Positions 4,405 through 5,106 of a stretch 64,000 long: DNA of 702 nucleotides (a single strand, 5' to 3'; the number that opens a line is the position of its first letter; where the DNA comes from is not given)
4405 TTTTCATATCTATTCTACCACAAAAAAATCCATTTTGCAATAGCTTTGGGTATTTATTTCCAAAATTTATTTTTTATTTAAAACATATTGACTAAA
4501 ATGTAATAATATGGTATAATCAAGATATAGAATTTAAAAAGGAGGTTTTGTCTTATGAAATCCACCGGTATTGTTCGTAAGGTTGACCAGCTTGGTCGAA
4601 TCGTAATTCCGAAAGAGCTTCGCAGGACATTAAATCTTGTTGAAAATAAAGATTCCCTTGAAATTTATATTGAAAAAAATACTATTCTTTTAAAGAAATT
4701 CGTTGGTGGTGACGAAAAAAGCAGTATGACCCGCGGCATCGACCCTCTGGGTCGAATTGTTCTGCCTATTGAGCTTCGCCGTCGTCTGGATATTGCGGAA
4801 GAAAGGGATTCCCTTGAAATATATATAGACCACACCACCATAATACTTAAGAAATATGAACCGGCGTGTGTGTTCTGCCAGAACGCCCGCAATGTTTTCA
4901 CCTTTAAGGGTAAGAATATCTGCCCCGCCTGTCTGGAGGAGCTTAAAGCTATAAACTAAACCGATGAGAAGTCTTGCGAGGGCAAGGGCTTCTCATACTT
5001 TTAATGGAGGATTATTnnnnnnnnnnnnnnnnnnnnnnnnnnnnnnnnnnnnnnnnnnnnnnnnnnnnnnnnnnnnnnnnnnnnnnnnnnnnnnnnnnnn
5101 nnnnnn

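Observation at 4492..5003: Single-chain double-AbrB-domain regulator with C-terminal zinc ribbon on a textbook promoter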

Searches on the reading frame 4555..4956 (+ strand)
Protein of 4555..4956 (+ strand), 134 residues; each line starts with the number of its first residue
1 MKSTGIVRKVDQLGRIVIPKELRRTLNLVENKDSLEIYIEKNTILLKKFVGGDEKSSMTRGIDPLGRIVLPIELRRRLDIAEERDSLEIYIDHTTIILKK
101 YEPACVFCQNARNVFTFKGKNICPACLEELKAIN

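Call 3: search_protein_families(library=pfam, proteins=[window:4555-4956:+], max_evalue=10)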
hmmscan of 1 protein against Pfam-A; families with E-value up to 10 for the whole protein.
window:4555-4956:+ (134 aa): 9 families
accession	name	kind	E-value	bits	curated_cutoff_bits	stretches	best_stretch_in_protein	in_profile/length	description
PF04014.23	MazE_antitoxin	-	1.1e-13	51.3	24.7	2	7-48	1-42/48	Antidote-toxin recognition MazE, bacterial antitoxin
PF02381.23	MraZ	-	0.00012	22.5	23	2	9-28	9-28/72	MraZ protein, putative antitoxin-like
PF08847.16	Crr6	-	0.0041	17.3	25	1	16-55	87-126/150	Chlororespiratory reduction 6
PF18912.6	DZR_2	-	0.0051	17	27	1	102-133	7-34/56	Double zinc ribbon domain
PF14192.12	DUF4314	-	0.011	16.1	27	1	3-36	34-67/69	Domain of unknown function (DUF4314)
PF07191.17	Zn_ribbon_6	-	0.094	13.2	25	1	100-133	14-42/67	Double zinc ribbon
PF22795.1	DUF4796_N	-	0.12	12.6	27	1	108-130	9-29/29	DUF4796 N-terminal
PF11682.14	Zn_ribbon_11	-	0.19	11.9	24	1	105-126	8-24/37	Probable zinc-ribbon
PF14169.11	YdjO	-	0.46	10.7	27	1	112-131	31-50/59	Cold-inducible protein YdjO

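Call 4: search_protein_families(library=ncbifam, proteins=[window:4555-4956:+], max_evalue=10)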
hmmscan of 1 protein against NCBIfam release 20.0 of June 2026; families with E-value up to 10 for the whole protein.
window:4555-4956:+ (134 aa): 11 families
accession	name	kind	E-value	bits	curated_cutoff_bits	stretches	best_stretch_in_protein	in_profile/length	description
TIGR02851.1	spore_V_T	equivalog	5.8e-25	88.2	235.9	2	2-55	1-54/180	stage V sporulation protein T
TIGR01439.1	lp_hng_hel_AbrB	domain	2.2e-12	46.5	28.3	2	8-48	2-42/44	transcriptional regulator, AbrB family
NF001476.0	PRK00326.2-2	equivalog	1.1e-06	28.4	162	2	56-83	90-117/163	division/cell wall cluster transcriptional repressor MraZ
NF040962.1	near_HgcAB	equivalog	2.1e-06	27.4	70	2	9-28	9-28/70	HgcAB-associated protein HgcC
NF006352.0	PRK08577.1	equivalog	6.6e-05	23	140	2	3-41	3-41/136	hypothetical protein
NF050106.1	TA_MazE_antitoxin_Deino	equivalog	0.00013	22.1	65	2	14-47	1-33/65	type II toxin-antitoxin system MazE family antitoxin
NF038024.1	CRR6_slr1097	equivalog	0.00074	19.3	125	2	16-56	87-127/151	CRR6 family NdhI maturation factor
NF001482.0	PRK00326.3-4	equivalog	0.0012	18.5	168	1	9-28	97-116/160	division/cell wall cluster transcriptional repressor MraZ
NF001477.0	PRK00326.2-4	equivalog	0.029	14.3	162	1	8-33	10-35/155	division/cell wall cluster transcriptional repressor MraZ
TIGR02922.1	TIGR02922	hypoth_equivalog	0.03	14.3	64.95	1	10-25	29-44/67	TIGR02922 family protein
NF001483.0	PRK00326.3-5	equivalog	0.095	12.9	239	0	8-29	9-30/155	division/cell wall cluster transcriptional repressor MraZ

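Call 8: find_homologous_proteins(query=window:4555-4956:+)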
Query window:4555-4956:+ (134 aa): 7998 proteins with E <= 0.001 among 8000 candidates; the best 120 are listed.
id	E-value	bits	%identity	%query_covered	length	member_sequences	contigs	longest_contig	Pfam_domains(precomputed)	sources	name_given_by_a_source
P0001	2.6e-81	288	100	100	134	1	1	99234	PF04014.24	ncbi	-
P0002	3.8e-62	226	80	99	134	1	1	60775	PF04014.24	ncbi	-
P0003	1.6e-56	207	72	99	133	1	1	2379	PF04014.24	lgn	-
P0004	3.6e-56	206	71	99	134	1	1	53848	PF04014.24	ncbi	-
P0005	2.0e-55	204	72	99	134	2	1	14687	PF04014.24,PF14192.13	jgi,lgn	-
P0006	2.0e-54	201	72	99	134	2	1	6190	PF02381.24,PF04014.24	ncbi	-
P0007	2.7e-54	200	71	98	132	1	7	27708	PF04014.24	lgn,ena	-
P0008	2.9e-54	200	68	99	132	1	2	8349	PF02381.24,PF04014.24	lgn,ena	-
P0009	4.8e-54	199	69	99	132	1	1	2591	PF02381.24,PF04014.24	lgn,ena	-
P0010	6.4e-54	199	71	99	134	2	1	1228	PF04014.24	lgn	-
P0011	6.7e-54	199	68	99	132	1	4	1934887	PF02381.24,PF04014.24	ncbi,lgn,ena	-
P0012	7.2e-54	199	69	99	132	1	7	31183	PF02381.24,PF04014.24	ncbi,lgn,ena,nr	ncbi:MAG: AbrB/MazE/SpoVT family DNA-binding domain-containing protein [Clostridia bacterium]|nr:Abr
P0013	1.1e-53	198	68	99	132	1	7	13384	PF04014.24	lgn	-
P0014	1.7e-53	198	69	99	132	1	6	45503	PF02381.24,PF04014.24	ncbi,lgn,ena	-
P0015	2.5e-53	197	68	99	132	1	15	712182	PF02381.24,PF04014.24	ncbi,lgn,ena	-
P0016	6.6e-53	196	69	99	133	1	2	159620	PF04014.24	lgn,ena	-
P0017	7.6e-53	196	67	99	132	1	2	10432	PF04014.24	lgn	-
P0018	8.4e-53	195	68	99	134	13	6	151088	PF04014.24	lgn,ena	-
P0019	1.0e-52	195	67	99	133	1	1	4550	PF02381.24,PF04014.24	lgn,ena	-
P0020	1.3e-52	195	72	98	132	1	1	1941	PF02381.24,PF04014.24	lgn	-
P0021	2.2e-52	194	66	99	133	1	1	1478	PF04014.24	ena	-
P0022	5.6e-52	193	67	99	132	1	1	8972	PF04014.24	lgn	-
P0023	1.1e-51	192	68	99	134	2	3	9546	PF04014.24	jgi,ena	-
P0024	1.6e-51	191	65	99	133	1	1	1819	PF04014.24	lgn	-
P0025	3.0e-51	190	69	98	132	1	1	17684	PF04014.24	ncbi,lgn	-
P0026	3.9e-51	190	68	99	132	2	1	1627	PF02381.24,PF04014.24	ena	-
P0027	6.6e-51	189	68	99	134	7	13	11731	PF04014.24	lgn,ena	-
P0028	7.9e-51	189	66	99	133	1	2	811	PF04014.24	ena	-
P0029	9.2e-51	189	68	99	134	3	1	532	PF04014.24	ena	-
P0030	1.2e-50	188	68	99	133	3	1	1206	PF02381.24,PF04014.24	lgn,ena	-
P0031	1.3e-50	188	68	99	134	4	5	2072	PF04014.24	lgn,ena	-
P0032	1.9e-50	188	65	99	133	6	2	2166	PF02381.24,PF04014.24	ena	-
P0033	3.2e-50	187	68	99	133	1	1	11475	PF02381.24,PF04014.24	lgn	-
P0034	3.5e-50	187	68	99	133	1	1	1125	PF02381.24,PF04014.24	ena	-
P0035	8.7e-50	186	68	99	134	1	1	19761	PF04014.24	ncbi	-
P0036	1.1e-49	185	65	99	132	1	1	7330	PF04014.24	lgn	-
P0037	3.4e-49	184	66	99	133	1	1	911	PF02381.24,PF04014.24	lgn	-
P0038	3.8e-49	184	65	99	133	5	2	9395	PF04014.24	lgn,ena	-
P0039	6.8e-49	183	65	99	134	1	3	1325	PF04014.24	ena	-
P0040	8.8e-48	179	63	99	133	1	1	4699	PF04014.24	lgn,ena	-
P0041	5.2e-47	177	62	99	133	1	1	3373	PF04014.24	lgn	-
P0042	8.4e-47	176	62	99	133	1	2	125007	PF04014.24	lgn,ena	-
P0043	2.1e-46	175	62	99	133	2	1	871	PF04014.24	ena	-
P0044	1.9e-43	165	67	87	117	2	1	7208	PF02381.24,PF04014.24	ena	-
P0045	1.7e-38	149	68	81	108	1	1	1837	PF04014.24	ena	-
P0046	4.1e-37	145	60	58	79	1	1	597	PF04014.24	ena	-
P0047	3.6e-36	142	66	57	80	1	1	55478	PF04014.24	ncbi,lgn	ncbi:MAG: AbrB/MazE/SpoVT family DNA-binding domain-containing protein [Oscillospiraceae bacterium]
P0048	1.9e-35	139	60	60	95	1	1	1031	PF04014.24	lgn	-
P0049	2.8e-35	139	63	57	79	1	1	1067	PF04014.24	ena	-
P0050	3.0e-35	139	65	58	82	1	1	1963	PF04014.24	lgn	-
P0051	2.1e-34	136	62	57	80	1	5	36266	PF04014.24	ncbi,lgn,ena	-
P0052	2.3e-34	136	59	58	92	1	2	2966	PF04014.24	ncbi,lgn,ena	-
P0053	3.5e-34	135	67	56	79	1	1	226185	PF04014.24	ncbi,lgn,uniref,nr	ncbi:AbrB/MazE/SpoVT family DNA-binding domain-containing protein [Marinisporobacter balticus]|unire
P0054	4.3e-34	135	60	57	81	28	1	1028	PF04014.24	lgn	-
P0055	5.3e-34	135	59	57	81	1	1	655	PF04014.24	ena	-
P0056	6.6e-34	134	63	56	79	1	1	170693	PF04014.24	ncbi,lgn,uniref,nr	ncbi:transcriptional regulator, AbrB family [Natronincola peptidivorans]|uniref:Transcriptional regu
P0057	6.7e-34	134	63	56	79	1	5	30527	PF04014.24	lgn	-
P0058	6.8e-34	134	64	57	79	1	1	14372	PF04014.24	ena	-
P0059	7.2e-34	134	62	58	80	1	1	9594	PF04014.24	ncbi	-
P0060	8.9e-34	134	59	58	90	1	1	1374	PF04014.24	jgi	jgi:transcriptional pleiotropic regulator of transition state genes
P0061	9.7e-34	134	64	56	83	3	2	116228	PF04014.24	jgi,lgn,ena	-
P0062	2.3e-33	133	58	57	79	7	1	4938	PF04014.24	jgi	jgi:AbrB family transcriptional regulator, transcriptional pleiotropic regulator of transition state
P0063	2.4e-33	133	60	60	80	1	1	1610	PF04014.24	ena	-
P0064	3.8e-33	132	67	57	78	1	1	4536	PF04014.24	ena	-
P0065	5.5e-33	131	66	57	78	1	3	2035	PF04014.24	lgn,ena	-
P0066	6.4e-33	131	66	57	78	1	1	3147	PF04014.24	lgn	-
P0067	6.6e-33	131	66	57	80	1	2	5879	PF04014.24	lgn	-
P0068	7.3e-33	131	58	57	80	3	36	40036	PF04014.24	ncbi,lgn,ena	-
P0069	8.3e-33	131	64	58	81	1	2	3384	PF04014.24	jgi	jgi:transcriptional pleiotropic regulator of transition state genes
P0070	9.1e-33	131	56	58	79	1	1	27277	PF04014.24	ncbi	ncbi:MAG: AbrB/MazE/SpoVT family DNA-binding domain-containing protein [Eubacteriales bacterium]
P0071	1.1e-32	130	62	57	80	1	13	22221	PF04014.24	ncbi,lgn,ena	-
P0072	1.1e-32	130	66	57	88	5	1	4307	PF04014.24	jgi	jgi:transcriptional pleiotropic regulator of transition state genes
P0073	1.1e-32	130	56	58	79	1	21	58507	PF04014.24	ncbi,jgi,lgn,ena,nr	ncbi:MAG TPA: AbrB family transcriptional regulator [Eubacteriaceae bacterium]|jgi:transcriptional p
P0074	1.9e-32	130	66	57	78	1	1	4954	PF04014.24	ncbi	-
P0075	2.1e-32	130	-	-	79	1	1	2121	PF04014.24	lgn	-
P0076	2.3e-32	129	56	60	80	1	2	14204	PF04014.24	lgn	-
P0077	2.3e-32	129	65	57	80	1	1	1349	PF04014.24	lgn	-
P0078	2.6e-32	129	-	-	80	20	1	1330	PF04014.24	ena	-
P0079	2.6e-32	129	71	56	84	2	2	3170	PF04014.24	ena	-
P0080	2.7e-32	129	71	56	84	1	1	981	PF04014.24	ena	-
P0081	2.7e-32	129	71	56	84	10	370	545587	PF04014.24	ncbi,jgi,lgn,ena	jgi:transcriptional pleiotropic regulator of transition state genes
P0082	2.7e-32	129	63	58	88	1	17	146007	PF04014.24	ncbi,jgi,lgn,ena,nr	ncbi:MAG TPA: AbrB/MazE/SpoVT family DNA-binding domain-containing protein [Clostridia bacterium]|jg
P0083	3.1e-32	129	53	59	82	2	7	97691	PF04014.24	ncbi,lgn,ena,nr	ncbi:MAG: AbrB/MazE/SpoVT family DNA-binding domain-containing protein [Oscillospiraceae bacterium]|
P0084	3.1e-32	129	-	-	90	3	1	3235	PF04014.24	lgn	-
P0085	3.5e-32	129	63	57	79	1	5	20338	PF04014.24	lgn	-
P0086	3.7e-32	129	69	56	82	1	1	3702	PF04014.24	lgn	-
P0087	3.8e-32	129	65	57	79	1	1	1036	PF04014.24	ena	-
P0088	4.4e-32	129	58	57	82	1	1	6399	PF04014.24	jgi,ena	-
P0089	4.5e-32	128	64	57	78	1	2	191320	PF04014.24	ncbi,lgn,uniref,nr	ncbi:AbrB/MazE/SpoVT family DNA-binding domain-containing protein [Alkaliphilus transvaalensis]|unir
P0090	4.6e-32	128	-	-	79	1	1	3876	PF04014.24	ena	-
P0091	4.6e-32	128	62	57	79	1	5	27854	PF04014.24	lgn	-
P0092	4.6e-32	128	61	57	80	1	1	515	PF04014.24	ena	-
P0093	4.7e-32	128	64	57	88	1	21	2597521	PF04014.24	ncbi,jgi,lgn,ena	jgi:transcriptional pleiotropic regulator of transition state genes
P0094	5.7e-32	128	63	57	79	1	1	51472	PF04014.24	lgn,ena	-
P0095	6.1e-32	128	58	57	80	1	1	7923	PF04014.24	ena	-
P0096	6.4e-32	128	59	57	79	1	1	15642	PF04014.24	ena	-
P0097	6.5e-32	128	56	59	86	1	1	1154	PF04014.24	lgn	-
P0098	6.6e-32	128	59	57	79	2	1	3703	PF04014.24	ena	-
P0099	6.7e-32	128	54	60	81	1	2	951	PF04014.24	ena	-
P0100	6.9e-32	128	68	57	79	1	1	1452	PF04014.24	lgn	-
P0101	7.4e-32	128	59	58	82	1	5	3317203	PF04014.24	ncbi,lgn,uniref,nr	ncbi:MAG: AbrB/MazE/SpoVT family DNA-binding domain-containing protein [Sulfobacillus thermosulfidoo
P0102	7.5e-32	128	64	57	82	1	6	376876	PF04014.24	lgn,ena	-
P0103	8.7e-32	128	63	58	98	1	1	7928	PF04014.24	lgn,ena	-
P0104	9.3e-32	127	62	58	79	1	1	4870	PF04014.24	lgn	-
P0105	1.0e-31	127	59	56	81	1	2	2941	PF04014.24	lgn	-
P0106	1.1e-31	127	59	56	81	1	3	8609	PF04014.24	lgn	-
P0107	1.2e-31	127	64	57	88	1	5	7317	PF04014.24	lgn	-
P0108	1.3e-31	127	63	57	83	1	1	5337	PF04014.24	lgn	-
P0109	1.3e-31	127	64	56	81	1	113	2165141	PF04014.24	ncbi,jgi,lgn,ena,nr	ncbi:MAG: AbrB/MazE/SpoVT family DNA-binding domain-containing protein [Clostridiales bacterium]|jgi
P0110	1.3e-31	127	63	57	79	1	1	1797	PF04014.24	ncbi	-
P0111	1.3e-31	127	64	57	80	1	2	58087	PF04014.24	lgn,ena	-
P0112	1.3e-31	127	64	57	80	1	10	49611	PF04014.24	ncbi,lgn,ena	-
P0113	1.5e-31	127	61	57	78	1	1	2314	PF04014.24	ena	-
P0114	1.6e-31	127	57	59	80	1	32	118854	PF04014.24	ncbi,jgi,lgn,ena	-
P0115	1.7e-31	127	57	56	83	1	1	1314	PF04014.24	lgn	-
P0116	1.9e-31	126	68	57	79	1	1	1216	PF04014.24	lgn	-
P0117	1.9e-31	126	68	57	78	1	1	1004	PF04014.24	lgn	-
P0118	1.9e-31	126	63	57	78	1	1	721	PF04014.24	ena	-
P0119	2.0e-31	126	57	57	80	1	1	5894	PF04014.24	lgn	-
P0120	2.1e-31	126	63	57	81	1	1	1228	PF04014.24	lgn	-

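Call 11: find_encoding_contigs(protein=P0001, flank=3000, max_places=3)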
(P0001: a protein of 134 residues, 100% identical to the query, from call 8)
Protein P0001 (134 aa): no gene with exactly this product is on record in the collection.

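Call 13: find_related_loci(query=A2, collection=genome_contigs, flank=6000)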
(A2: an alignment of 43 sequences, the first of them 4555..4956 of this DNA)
Query A2 (134 aa) in genome_contigs; peptide patterns used: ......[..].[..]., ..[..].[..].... (x = any residue, [..] = any of these).
600 stretches matched a pattern (row limit reached: there are more); 571 encode a relative of the query (tblastn E <= 1e-3); the best 80 are kept; 80 distinct loci.
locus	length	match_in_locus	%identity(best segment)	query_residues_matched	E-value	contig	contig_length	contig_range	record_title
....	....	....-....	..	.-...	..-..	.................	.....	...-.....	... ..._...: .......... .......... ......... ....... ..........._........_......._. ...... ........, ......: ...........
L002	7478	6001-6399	67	1-133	7e-55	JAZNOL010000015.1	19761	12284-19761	MAG: Clostridia bacterium isolate T1900044652_TS20190118.MAGScoT_cleanbin_000046 SGB_1437_k141_365027, whole genome shot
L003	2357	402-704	54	27-132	9e-32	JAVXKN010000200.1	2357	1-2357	MAG: Oscillospiraceae bacterium isolate CGS6M1-bin19 NODE_200_length_2357_cov_4.496053, whole genome shotgun sequence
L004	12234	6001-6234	63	54-132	3e-31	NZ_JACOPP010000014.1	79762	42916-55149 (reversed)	Lawsonibacter hominis strain NSJ-51 H10_ctg014, whole genome shotgun sequence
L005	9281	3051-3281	63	54-131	2e-31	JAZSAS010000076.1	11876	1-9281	MAG: Clostridia bacterium isolate T1900044934_TS20190400.MAGScoT_cleanbin_000001 SGB_3432_k141_474312, whole genome shot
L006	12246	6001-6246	65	51-130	3e-31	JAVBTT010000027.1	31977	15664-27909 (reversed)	MAG: Oscillospiraceae bacterium isolate EPI_MAG_00258 c_000007746590, whole genome shotgun sequence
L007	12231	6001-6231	62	56-133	3e-31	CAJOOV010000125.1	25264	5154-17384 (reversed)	uncultured Oscillospiraceae bacterium isolate Rumen_Coassembly_mag_1815 genome assembly, contig: k87_8899600, whole geno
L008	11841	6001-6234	65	54-132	2e-31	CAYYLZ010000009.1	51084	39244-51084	MAG TPA_asm: uncultured Oscillospiraceae bacterium isolate SRP315200_co1_518 genome assembly, contig: NODE_646_length_51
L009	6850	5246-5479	63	54-132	3e-31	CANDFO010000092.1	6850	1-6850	MAG TPA_asm: uncultured Flavonifractor sp. isolate ERR6760060_bin.48_metawrap_v1.3_MAG genome assembly, contig: ERZ12802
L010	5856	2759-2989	68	54-131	5e-31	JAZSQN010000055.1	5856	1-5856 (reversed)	MAG: Congzhengia sp. isolate T1900044542_TS20190008.MAGScoT_cleanbin_000041 SGB_80_k141_2407037, whole genome shotgun se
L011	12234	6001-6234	63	54-132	6e-31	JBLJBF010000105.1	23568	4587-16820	MAG: Pseudoflavonifractor sp. isolate FCR3224_Bin.26_lim Bin.26.NODE_460_length_23568_cov_5.946115, whole genome shotgun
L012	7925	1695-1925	64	54-131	1e-30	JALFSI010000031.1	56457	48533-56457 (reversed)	MAG: Clostridiales bacterium isolate SUG967 k141_2235, whole genome shotgun sequence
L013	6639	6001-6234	62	52-130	1e-30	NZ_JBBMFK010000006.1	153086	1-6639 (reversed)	Pseudoflavonifractor intestinihominis strain CLA-AP-H29 CLA-AP-H29_contig_6_length_153086, whole genome shotgun sequence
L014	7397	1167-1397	63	54-131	8e-31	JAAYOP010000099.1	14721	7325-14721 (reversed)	MAG: Clostridiales bacterium isolate AS21ysBPME_66 116181_AS21, whole genome shotgun sequence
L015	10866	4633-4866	62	54-132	1e-30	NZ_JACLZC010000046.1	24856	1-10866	Pseudoflavonifractor phocaeensis strain An569 An569_contig-110_45, whole genome shotgun sequence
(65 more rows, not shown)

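Call 14: list_cluster_members(proteins=[P0001, P0002, P0004, P0011, P0015, P0012, P0035, P0042, P0018, P0016])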
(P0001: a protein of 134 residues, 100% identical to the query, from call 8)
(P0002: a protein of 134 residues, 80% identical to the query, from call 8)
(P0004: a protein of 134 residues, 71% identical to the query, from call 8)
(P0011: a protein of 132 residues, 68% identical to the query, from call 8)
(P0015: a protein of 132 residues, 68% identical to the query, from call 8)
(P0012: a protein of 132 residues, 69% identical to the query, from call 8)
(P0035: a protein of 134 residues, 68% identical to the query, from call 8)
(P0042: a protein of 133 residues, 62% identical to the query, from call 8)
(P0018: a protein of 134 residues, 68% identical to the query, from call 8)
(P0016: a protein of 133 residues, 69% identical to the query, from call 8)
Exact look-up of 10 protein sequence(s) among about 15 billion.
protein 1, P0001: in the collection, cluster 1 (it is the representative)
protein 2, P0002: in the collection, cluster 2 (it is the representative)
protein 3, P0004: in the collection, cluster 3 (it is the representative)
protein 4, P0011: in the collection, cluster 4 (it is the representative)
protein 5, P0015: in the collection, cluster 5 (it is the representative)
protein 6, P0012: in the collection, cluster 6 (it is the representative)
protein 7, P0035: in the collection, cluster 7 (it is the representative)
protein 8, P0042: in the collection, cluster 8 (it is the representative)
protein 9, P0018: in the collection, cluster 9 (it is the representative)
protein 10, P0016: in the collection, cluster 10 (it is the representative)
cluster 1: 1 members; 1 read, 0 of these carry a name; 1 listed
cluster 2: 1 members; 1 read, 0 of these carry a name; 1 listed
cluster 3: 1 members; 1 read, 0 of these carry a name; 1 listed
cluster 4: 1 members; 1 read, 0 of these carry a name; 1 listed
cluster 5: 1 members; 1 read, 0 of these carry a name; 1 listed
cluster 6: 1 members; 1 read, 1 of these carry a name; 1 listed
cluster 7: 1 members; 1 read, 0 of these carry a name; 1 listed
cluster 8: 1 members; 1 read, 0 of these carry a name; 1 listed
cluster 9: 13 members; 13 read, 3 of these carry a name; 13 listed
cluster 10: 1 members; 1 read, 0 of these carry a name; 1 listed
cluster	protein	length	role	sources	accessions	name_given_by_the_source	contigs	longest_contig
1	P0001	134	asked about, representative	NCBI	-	-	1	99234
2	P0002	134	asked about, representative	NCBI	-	-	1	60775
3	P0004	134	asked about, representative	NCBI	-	-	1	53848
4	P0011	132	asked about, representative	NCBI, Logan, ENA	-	-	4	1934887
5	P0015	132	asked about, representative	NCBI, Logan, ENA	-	-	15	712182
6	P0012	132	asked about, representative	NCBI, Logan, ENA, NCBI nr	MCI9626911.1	MAG: AbrB/MazE/SpoVT family DNA-binding domain-containing protein [Clostridia bacterium] | AbrB/MazE/SpoVT family DNA-binding domain-containing protein [Clostridia bacterium]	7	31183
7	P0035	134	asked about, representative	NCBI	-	-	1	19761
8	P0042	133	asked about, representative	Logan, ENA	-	-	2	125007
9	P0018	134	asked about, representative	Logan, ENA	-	-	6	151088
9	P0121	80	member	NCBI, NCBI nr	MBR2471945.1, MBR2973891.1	MAG: AbrB/MazE/SpoVT family DNA-binding domain-containing protein [Clostridia bacterium] | AbrB/MazE/SpoVT family DNA-binding domain-containing protein [Clostridia bacterium]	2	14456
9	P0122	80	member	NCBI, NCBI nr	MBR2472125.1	MAG: AbrB/MazE/SpoVT family DNA-binding domain-containing protein [Clostridia bacterium] | AbrB/MazE/SpoVT family DNA-binding domain-containing protein [Clostridia bacterium]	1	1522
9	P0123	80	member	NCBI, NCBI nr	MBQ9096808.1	MAG: AbrB/MazE/SpoVT family DNA-binding domain-containing protein [Clostridia bacterium] | AbrB/MazE/SpoVT family DNA-binding domain-containing protein [Clostridia bacterium]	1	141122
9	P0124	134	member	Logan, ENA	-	-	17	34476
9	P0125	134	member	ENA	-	-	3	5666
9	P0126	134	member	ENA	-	-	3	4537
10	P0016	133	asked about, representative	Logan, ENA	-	-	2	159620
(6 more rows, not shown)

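Call 20: predict_structure(alignment_id=A2)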
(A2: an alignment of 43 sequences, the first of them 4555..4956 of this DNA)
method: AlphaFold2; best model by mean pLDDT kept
length: 134 residues; sequences in the alignment: 43
mean_pLDDT: 87.7   pTM: 0.73
mean pLDDT of the five models: 87.7, 86.4, 86.4, 86.2, 86.1
residues with pLDDT >= 90: 82; 70-90: 45; 50-70: 6; < 50: 1
segments of 3 or more residues with pLDDT < 50: none
pLDDT, mean of each block of 10 residues (from residue 1): 89 96 94 93 92 68 96 92 93 93 81 73 85 73
secondary structure, 60 per line:
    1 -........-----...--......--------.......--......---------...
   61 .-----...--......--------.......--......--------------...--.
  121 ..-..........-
elements in order: E2-9 E15-17 H20-25 E34-40 E43-48 E58-61 E67-69 H72-77 E86-92 E95-100 E115-117 E120-122 H124-133
